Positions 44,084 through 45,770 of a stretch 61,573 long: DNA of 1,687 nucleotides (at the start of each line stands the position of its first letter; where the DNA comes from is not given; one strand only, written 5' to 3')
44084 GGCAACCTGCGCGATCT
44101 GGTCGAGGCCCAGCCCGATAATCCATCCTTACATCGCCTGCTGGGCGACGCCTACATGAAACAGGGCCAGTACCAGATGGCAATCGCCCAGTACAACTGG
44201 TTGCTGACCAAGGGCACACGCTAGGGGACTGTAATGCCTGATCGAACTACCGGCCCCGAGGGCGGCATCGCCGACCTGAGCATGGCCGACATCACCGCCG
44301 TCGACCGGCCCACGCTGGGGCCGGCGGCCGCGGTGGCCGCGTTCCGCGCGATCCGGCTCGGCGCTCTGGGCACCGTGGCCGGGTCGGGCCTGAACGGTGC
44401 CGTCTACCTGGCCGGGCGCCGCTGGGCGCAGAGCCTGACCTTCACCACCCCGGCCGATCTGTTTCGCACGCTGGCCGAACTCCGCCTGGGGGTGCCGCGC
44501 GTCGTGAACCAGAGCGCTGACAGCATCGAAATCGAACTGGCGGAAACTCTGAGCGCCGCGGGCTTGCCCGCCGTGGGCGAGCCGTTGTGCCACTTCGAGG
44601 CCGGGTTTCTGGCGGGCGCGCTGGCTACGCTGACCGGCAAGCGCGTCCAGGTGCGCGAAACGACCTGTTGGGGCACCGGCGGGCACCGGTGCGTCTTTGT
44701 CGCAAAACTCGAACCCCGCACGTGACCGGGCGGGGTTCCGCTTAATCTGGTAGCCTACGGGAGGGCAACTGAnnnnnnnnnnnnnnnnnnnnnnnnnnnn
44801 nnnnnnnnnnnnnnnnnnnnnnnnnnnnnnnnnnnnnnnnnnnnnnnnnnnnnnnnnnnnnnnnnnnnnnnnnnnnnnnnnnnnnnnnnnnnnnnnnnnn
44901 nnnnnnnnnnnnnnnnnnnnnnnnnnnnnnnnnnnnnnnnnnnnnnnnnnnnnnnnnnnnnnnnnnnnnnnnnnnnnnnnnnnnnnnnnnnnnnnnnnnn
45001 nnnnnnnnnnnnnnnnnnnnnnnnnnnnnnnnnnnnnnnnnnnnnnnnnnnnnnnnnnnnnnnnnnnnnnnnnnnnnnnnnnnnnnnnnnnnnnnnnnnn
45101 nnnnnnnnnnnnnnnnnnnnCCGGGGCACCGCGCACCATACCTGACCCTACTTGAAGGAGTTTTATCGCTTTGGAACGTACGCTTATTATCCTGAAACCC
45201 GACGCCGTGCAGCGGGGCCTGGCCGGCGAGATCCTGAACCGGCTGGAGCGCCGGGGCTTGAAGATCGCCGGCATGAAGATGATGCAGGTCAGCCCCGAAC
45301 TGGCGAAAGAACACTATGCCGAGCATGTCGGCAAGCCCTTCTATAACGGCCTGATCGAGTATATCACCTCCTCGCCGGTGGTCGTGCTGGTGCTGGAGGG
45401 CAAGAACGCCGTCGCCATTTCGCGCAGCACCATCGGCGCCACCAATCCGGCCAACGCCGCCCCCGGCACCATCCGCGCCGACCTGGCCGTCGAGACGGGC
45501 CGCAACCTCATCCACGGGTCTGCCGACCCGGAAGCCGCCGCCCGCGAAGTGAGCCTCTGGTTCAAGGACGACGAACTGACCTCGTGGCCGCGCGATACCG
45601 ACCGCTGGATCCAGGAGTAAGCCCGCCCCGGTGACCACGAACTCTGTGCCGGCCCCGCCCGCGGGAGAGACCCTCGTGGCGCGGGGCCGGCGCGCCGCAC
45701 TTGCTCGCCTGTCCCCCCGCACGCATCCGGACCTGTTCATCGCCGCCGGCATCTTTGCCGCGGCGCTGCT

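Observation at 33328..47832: Compact six-gene same-strand cluster behind a perfect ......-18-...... promoter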

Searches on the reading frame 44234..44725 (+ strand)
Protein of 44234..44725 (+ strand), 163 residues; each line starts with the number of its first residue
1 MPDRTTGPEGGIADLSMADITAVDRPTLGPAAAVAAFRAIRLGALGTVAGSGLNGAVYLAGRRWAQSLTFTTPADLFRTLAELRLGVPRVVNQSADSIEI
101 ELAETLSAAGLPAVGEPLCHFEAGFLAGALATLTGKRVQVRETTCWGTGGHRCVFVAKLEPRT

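Call 5: search_protein_families(library=pfam, proteins=[window:44234-44725:+], max_evalue=0.01)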
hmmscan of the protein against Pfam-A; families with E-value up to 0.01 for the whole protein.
window:44234-44725:+ (163 aa): 2 families
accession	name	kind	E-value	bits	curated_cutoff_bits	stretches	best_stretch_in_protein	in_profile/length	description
PF02830.23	V4R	-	3.1e-21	75.7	31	1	99-158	2-61/62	V4R domain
PF10702.14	DUF2507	-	3.9e-07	30.5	35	1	40-140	7-107/123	Protein of unknown function (DUF2507)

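Call 6: search_protein_families(library=ncbifam, proteins=[window:44234-44725:+], max_evalue=0.01)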
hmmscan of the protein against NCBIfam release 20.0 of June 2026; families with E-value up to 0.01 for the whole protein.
window:44234-44725:+ (163 aa): 2 families
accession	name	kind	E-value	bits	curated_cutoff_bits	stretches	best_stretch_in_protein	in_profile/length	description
NF053755.1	MsvR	equivalog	5.2e-12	46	220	1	86-156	165-235/236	transcriptional factor MsvR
TIGR02019.1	BchJ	equivalog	3.6e-06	26.9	74.3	1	93-156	125-187/188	bacteriochlorophyll 4-vinyl reductase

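Call 8: find_homologous_proteins(query=window:44234-44725:+)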
Query window:44234-44725:+ (163 aa): 28 proteins with E <= 0.001 among 2911 candidates.
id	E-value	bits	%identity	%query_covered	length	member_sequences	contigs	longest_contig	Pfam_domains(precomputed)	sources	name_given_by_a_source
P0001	1.0e-92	326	94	100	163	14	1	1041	PF10702.15,PF02830.24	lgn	-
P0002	2.4e-84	299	88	100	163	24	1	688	PF10702.15,PF02830.24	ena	-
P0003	2.2e-75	270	78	99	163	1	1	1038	PF02830.24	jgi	-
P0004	1.3e-71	258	74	99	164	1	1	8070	PF10702.15,PF02830.24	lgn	-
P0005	9.2e-71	255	81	90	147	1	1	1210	PF10702.15,PF02830.24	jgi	jgi:predicted hydrocarbon binding protein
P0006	1.1e-70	255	74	100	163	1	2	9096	PF10702.15,PF02830.24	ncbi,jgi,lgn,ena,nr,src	ncbi:MAG TPA: V4R domain-containing protein [Chloroflexia bacterium]|nr:V4R domain-containing protei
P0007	3.0e-70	253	76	96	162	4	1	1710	PF02830.24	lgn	-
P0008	8.6e-69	248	71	100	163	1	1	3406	PF02830.24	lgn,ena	-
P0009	2.2e-68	247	75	96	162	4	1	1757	PF10702.15,PF02830.24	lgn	-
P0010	1.5e-64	235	72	93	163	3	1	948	PF10702.15,PF02830.24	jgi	-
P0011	7.1e-61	223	70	96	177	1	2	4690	PF02830.24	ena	-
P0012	2.0e-58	215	62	99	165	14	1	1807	PF02830.24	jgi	jgi:predicted hydrocarbon binding protein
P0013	3.1e-58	214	63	98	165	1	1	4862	PF10702.15,PF02830.24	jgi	jgi:predicted hydrocarbon binding protein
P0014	4.7e-58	214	62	99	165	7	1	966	PF02830.24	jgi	jgi:predicted hydrocarbon binding protein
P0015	5.0e-57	210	60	99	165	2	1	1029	PF10702.15,PF02830.24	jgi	jgi:predicted hydrocarbon binding protein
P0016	2.2e-56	208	60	99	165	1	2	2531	PF10702.15,PF02830.24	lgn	-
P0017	9.3e-56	206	62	93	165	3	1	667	PF10702.15,PF02830.24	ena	-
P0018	2.0e-55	205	60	98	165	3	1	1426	PF10702.15,PF02830.24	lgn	-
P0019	4.6e-55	204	62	93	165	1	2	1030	PF10702.15,PF02830.24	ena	-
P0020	6.8e-55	203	60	99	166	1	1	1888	PF02830.24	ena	-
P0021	7.9e-55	203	57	99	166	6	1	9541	PF10702.15,PF02830.24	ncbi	-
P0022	8.1e-55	203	68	97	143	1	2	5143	PF02830.24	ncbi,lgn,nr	ncbi:MAG: hypothetical protein M3Z04_22375 [Chloroflexota bacterium]|nr:hypothetical protein [Chloro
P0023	9.6e-55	203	60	98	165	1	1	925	PF10702.15,PF02830.24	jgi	jgi:predicted hydrocarbon binding protein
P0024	1.7e-52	195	57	99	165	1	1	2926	PF10702.15,PF02830.24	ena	-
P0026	7.1e-44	167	61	75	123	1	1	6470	PF10702.15,PF02830.24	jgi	jgi:predicted hydrocarbon binding protein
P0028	4.8e-30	123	61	58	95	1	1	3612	PF02830.24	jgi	jgi:predicted hydrocarbon binding protein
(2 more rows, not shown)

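Call 9: find_encoding_contigs(protein=P0006, flank=10000, max_places=3)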
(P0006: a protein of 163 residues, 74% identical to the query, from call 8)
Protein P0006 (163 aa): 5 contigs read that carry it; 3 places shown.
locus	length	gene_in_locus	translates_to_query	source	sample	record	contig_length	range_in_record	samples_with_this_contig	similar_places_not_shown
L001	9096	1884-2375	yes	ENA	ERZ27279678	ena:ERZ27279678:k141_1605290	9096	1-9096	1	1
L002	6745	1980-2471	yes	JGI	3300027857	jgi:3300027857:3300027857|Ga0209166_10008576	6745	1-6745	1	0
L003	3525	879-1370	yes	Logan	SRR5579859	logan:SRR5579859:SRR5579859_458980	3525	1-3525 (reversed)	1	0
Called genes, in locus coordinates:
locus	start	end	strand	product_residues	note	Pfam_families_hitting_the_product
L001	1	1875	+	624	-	?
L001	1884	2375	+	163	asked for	PF10702:DUF2507, PF02830:V4R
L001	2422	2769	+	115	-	PF03259:Robl_LC7, PF08923:MAPKK1_Int (weak)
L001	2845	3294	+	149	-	PF00334:NDK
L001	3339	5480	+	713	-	PF02366:PMT (weak), PF13231:PMT_2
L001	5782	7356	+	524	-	PF12072:RNase_Y_N, PF00013:KH_1, PF01966:HD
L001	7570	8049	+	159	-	PF04232:SpoVS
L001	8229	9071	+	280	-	PF02811:PHP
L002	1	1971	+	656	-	?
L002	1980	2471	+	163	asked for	PF10702:DUF2507, PF02830:V4R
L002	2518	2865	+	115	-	PF03259:Robl_LC7, PF08923:MAPKK1_Int (weak)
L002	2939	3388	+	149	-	PF00334:NDK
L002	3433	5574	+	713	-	PF02366:PMT (weak), PF13231:PMT_2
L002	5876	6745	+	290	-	?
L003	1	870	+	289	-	?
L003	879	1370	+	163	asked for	PF10702:DUF2507, PF02830:V4R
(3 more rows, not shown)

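Call 10: find_encoding_contigs(protein=P0021, flank=10000, max_places=3)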
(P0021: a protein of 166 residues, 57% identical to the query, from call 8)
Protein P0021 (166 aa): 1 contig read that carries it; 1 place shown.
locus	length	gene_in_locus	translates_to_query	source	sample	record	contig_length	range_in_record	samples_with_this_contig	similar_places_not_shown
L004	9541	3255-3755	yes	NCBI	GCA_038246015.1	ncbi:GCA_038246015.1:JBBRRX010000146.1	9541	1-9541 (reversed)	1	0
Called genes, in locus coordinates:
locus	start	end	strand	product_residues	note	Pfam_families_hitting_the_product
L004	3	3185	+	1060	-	?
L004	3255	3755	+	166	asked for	PF10702:DUF2507 (weak), PF02830:V4R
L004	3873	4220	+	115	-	PF03259:Robl_LC7, PF08923:MAPKK1_Int (weak)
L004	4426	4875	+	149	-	PF00334:NDK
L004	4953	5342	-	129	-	PF01850:PIN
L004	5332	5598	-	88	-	-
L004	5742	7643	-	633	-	PF02254:TrkA_N (faint), PF22614:Slo-like_RCK (faint), PF06241:Castor_Poll_mid, PF02080:TrkA_C (faint)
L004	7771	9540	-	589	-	?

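Call 11: find_encoding_contigs(protein=P0004, flank=10000, max_places=3)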
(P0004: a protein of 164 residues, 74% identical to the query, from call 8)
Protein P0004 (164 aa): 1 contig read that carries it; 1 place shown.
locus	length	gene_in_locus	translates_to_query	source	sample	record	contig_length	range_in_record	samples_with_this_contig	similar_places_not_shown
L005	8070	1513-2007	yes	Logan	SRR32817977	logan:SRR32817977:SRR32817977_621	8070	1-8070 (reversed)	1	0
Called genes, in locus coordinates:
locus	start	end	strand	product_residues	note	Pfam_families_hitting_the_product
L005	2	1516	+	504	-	?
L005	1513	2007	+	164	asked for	PF10702:DUF2507 (weak), PF02830:V4R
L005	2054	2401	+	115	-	PF03259:Robl_LC7, PF08923:MAPKK1_Int (faint)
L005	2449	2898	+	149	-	PF00334:NDK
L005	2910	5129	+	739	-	PF02366:PMT, PF13231:PMT_2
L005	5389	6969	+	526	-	PF12072:RNase_Y_N, PF00013:KH_1 (weak), PF01966:HD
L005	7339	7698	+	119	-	PF04232:SpoVS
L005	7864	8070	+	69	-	?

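Call 14: find_related_loci(query=A1, collection=genome_contigs, flank=10000)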
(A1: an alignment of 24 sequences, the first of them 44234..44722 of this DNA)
Query A1 (163 aa) in genome_contigs; peptide patterns used: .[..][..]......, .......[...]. (x = any residue, [..] = any of these).
45 stretches matched a pattern; 6 encode a relative of the query (tblastn E <= 1e-3); 6 distinct loci.
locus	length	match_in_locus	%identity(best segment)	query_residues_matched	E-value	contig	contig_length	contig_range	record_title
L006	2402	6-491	96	2-163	1e-103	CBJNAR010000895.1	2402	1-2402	MAG TPA_asm: uncultured bacterium isolate SRR28262197_binner13_Refined_11 genome assembly, contig: ERZ27336831.18137, wh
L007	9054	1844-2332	74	1-163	4e-77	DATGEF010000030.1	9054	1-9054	MAG TPA_asm: Chloroflexia bacterium isolate SMAG_U9695 k141_1248563, whole genome shotgun sequence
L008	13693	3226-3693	77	8-163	3e-76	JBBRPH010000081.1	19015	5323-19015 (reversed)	MAG: Chloroflexia bacterium isolate La1_metabat2.426 LA1C_B2.426_k141_2520567L_19015_cov_13.0137, whole genome shotgun s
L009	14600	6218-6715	58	1-162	4e-62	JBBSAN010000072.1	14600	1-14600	MAG: Chloroflexia bacterium isolate La6_metabat2.004 La6_metabat2.004_K_3216942_L_14600_cov_10.0000, whole genome shotgu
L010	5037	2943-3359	68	6-163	3e-58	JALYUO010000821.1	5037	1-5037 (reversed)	MAG: Chloroflexota bacterium isolate LAG bin19 SD1463-65_k127_999089, whole genome shotgun sequence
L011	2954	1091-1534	25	15-162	3e-15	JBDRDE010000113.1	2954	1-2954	MAG: Candidatus Omnitrophota bacterium isolate MEGAHIT-group-1.234 k141_6543317, whole genome shotgun sequence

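Call 49: search_solved_structures(query=A1, max_evalue=1)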
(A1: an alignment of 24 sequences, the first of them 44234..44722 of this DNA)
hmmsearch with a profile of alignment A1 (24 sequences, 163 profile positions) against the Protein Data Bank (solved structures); distinct sequences matched with E-value up to 1: 14.
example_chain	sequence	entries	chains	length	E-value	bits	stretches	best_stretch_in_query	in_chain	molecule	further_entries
5fru_A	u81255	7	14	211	0.00026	24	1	116-158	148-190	Positive phenol-degradative gene regulator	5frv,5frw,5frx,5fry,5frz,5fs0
3njc_A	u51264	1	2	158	0.001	22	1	35-133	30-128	YSLB protein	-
2osd_A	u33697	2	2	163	0.012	18.6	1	116-157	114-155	Hypothetical protein MJ1460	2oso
2kil_A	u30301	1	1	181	0.024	17.6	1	117-160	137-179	Putative uncharacterized protein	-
4u9b_A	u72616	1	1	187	0.024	17.6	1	117-160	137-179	NO-binding heme-dependent sensor protein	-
2kii_A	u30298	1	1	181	0.026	17.5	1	117-160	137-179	Putative uncharacterized protein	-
2q9u_A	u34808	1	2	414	0.04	16.9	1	56-152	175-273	A-type flavoprotein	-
6iy8_A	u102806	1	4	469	0.13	15.2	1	99-158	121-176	Positive regulator CapR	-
7vqf_A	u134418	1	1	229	0.15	15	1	110-158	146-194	Phenol sensing regulator, MopR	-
3e6q_A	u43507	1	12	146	0.23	14.4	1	102-144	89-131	putative 5-carboxymethyl-2-hydroxymuconate isomerase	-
4mf9_A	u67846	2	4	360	0.4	13.6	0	43-89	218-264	Hemin degrading factor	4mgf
4imh_A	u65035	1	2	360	0.41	13.6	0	43-89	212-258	Hemin degrading factor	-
5kbe_A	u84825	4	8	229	0.57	13.1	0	115-158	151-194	MopR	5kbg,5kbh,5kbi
4u99_A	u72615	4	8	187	0.78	12.7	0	117-160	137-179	NO-binding heme-dependent sensor protein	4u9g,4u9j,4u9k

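Call 62: search_solved_structures(query=window:44234-44722:+, max_evalue=10, show_alignments=3)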
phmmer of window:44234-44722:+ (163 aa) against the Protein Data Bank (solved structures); distinct sequences matched with E-value up to 10: 11.
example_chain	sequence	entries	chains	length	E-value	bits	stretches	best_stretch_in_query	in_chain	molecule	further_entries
6iy8_A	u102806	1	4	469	0.051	16.7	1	95-158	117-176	Positive regulator CapR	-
5fru_A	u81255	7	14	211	0.052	16.7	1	116-158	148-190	Positive phenol-degradative gene regulator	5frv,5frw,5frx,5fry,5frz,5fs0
2osd_A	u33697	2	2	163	0.4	13.8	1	115-158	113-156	Hypothetical protein MJ1460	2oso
7vqf_A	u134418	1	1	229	0.49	13.5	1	109-158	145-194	Phenol sensing regulator, MopR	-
3njc_A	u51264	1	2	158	0.64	13.2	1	36-133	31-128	YSLB protein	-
2kii_A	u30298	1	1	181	0.68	13.1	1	117-160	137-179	Putative uncharacterized protein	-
4u9b_A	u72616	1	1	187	0.68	13.1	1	117-160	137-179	NO-binding heme-dependent sensor protein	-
2kil_A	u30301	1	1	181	0.71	13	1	117-160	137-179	Putative uncharacterized protein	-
6th8_A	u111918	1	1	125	0.71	13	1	30-108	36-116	cU3Sd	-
9o1a_I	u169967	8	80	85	0.93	12.6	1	32-63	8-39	ATP synthase subunit c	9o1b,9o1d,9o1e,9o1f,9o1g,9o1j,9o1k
4u99_A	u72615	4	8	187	1.7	11.8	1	117-160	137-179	NO-binding heme-dependent sensor protein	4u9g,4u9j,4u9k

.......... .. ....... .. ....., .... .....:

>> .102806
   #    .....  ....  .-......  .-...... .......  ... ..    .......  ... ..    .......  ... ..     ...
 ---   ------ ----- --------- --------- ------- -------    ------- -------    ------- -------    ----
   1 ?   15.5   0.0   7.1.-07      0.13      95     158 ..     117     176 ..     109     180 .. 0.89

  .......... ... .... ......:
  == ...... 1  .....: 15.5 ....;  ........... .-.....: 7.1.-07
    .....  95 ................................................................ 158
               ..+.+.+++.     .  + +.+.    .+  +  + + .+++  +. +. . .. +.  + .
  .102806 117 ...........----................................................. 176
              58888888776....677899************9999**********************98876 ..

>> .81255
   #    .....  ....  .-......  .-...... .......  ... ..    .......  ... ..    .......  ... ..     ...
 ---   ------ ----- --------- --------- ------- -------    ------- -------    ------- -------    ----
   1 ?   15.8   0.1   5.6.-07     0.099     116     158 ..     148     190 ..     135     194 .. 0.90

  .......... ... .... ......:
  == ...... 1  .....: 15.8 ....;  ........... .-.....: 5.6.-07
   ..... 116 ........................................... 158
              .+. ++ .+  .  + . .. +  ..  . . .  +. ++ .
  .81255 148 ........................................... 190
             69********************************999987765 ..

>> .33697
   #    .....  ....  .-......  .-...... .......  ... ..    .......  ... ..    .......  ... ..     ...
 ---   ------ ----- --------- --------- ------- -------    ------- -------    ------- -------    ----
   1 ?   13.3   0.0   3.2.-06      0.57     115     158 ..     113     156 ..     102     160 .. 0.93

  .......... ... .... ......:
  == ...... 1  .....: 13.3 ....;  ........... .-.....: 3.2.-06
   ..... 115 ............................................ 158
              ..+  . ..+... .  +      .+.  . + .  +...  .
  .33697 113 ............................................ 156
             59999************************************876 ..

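Call 70: predict_structure(alignment_id=A1)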
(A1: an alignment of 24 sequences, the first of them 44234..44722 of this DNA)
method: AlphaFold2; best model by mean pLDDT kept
length: 163 residues; sequences in the alignment: 24
mean_pLDDT: 67.3   pTM: 0.68
mean pLDDT of the five models: 67.3, 65.2, 65.1, 64.1, 63.6
residues with pLDDT >= 90: 1; 70-90: 97; 50-70: 27; < 50: 38
segments of 3 or more residues with pLDDT < 50: 1-32, 46-49
pLDDT, mean of each block of 10 residues (from residue 1): 37 37 34 53 53 75 84 79 75 82 70 70 88 84 76 83 60
secondary structure, 60 per line:
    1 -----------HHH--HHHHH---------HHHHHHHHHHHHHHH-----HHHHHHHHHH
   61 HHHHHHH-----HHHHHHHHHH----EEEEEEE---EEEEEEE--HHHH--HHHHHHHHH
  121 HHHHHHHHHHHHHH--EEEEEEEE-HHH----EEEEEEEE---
elements in order: H17-21 H31-45 H51-67 H73-82 E87-93 E97-103 H106-109 H112-134 E137-144 E153-160

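Call 76: fold_search(model_id=the predicted structure, library=pdb)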
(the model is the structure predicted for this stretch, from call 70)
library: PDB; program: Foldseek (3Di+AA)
matches with E <= 10: 195; with E <= 0.001: 50
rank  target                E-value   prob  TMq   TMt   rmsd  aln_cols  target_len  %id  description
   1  2oso                  2.2e-05  1.00  0.57  0.59   5.8       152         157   18  Crystal structure of a vinyl-4-reductase family protein (mj_1460) from methanocaldococcus jannaschii dsm at 1.90 A resol (released 2007-02-20)
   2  3njc_B                3.0e-05  1.00  0.59  0.65   4.3       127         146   20  Crystal structure of the yslB protein from Bacillus subtilis. Northeast Structural Genomics Consortium Target SR460. (released 2010-09-22)
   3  5kbg_A                3.1e-05  1.00  0.58  0.48   5.2       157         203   15  CRYSTAL STRUCTURE OF THE AROMATIC SENSOR DOMAIN OF MOPR IN COMPLEX WITH OCRESOL (released 2016-07-13)
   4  2osd                  4.7e-05  1.00  0.55  0.59   6.6       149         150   19  Crystal structure of a vinyl-4-reductase family protein (mj_1460) from methanocaldococcus jannaschii dsm at 2.40 A resol (released 2007-02-20)
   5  5frv_A                4.7e-05  1.00  0.56  0.47   5.5       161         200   13  crystal structure of the phenol-responsive sensory domain of the transcription activator PoxR in complex with 4-methyl (released 2016-03-30)
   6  6iy8_A                5.0e-05  1.00  0.48  0.20   6.2       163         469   18  DmpR-phenol complex of Pseudomonas putida (released 2020-06-10)
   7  5frz_A                5.6e-05  1.00  0.59  0.51   5.3       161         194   13  crystal structure of the phenol-responsive sensory domain of the transcription activator PoxR with 3,4-dimethylphenol (released 2016-03-30)
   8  5frx_A                5.6e-05  1.00  0.59  0.50   5.3       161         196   12  crystal structure of the phenol-responsive sensory domain of the transcription activator PoxR in complex with 4-nitrop (released 2016-03-30)
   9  5kbh_A                5.6e-05  1.00  0.55  0.46   5.5       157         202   15  CRYSTAL STRUCTURE OF THE AROMATIC SENSOR DOMAIN OF MOPR IN COMPLEX WITH 3-CHLORO-PHENOL (released 2016-07-13)
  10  3njc_A                7.0e-05  1.00  0.59  0.62   8.4       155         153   17  Crystal structure of the yslB protein from Bacillus subtilis. Northeast Structural Genomics Consortium Target SR460. (released 2010-09-22)
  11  5frw_A                9.8e-05  1.00  0.56  0.46   5.7       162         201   15  crystal structure of the phenol-responsive sensory domain of the transcription activator PoxR with Phenol (released 2016-04-06)
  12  2j3w_E                1.0e-04  1.00  0.56  0.57   5.7       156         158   15  The crystal structure of the bet3-trs31-sedlin complex. (released 2006-11-27)
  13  5kbe_B                1.1e-04  1.00  0.57  0.46   5.4       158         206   16  CRYSTAL STRUCTURE OF THE AROMATIC SENSOR DOMAIN OF MOPR IN COMPLEX WITH PHENOL (released 2016-07-13)
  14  6iy8_C                1.2e-04  1.00  0.57  0.23   5.3       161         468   14  DmpR-phenol complex of Pseudomonas putida (released 2020-06-10)
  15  5kbi_A                1.5e-04  1.00  0.59  0.49   5.3       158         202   13  CRYSTAL STRUCTURE OF THE AROMATIC SENSOR DOMAIN OF MOPR IN COMPLEX WITH CATACHOL (released 2016-07-13)
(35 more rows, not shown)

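Call 101: search_protein_families(library=pfam, proteins=[L009:7912-8301:-], max_evalue=0.01)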
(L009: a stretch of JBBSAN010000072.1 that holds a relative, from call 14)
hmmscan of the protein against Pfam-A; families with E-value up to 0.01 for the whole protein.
L009:7912-8301:- (129 aa): 1 family
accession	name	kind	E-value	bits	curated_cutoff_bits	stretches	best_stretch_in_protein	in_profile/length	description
PF01850.27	PIN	-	3.9e-16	60.2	23.6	1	6-122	2-118/120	PIN domain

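Call 105: search_protein_families(library=padloc, proteins=[window:44234-44725:+], max_evalue=0.01)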
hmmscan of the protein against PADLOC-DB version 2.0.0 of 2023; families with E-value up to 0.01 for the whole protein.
window:44234-44725:+ (163 aa): 0 families

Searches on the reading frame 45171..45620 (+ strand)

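Call 5: search_protein_families(library=pfam, proteins=[window:45171-45620:+], max_evalue=0.01)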
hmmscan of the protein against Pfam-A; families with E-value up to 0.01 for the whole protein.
window:45171-45620:+ (149 aa): 1 family
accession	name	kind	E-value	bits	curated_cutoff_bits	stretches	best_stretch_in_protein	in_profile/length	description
PF00334.24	NDK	-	4.7e-57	192.1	27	1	2-135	1-134/135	Nucleoside diphosphate kinase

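Call 6: search_protein_families(library=ncbifam, proteins=[window:45171-45620:+], max_evalue=0.01)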
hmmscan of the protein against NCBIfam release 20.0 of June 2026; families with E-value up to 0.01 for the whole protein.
window:45171-45620:+ (149 aa): 6 families
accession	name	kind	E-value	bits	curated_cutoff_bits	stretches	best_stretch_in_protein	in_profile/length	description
NF001908.0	PRK00668.1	equivalog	2.7e-60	202.2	155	1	1-138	3-140/141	nucleoside-diphosphate kinase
NF011112.0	PRK14540.1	equivalog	3.1e-45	153.3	202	1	1-133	2-134/135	nucleoside-diphosphate kinase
NF011114.0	PRK14542.1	equivalog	1.8e-38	131.3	250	1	1-136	1-136/137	nucleoside-diphosphate kinase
NF011113.0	PRK14541.1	equivalog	2.9e-37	127.9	255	1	1-136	1-136/140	nucleoside-diphosphate kinase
NF011116.0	PRK14545.1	equivalog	4.6e-37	127.2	217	1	2-135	4-137/139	nucleoside-diphosphate kinase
NF011115.0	PRK14543.1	equivalog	6e-34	117.4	287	1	2-143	6-162/169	nucleoside-diphosphate kinase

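Call 105: search_protein_families(library=padloc, proteins=[window:45171-45620:+], max_evalue=0.01)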
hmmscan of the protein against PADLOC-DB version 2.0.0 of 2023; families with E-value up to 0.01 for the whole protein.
window:45171-45620:+ (149 aa): 0 families
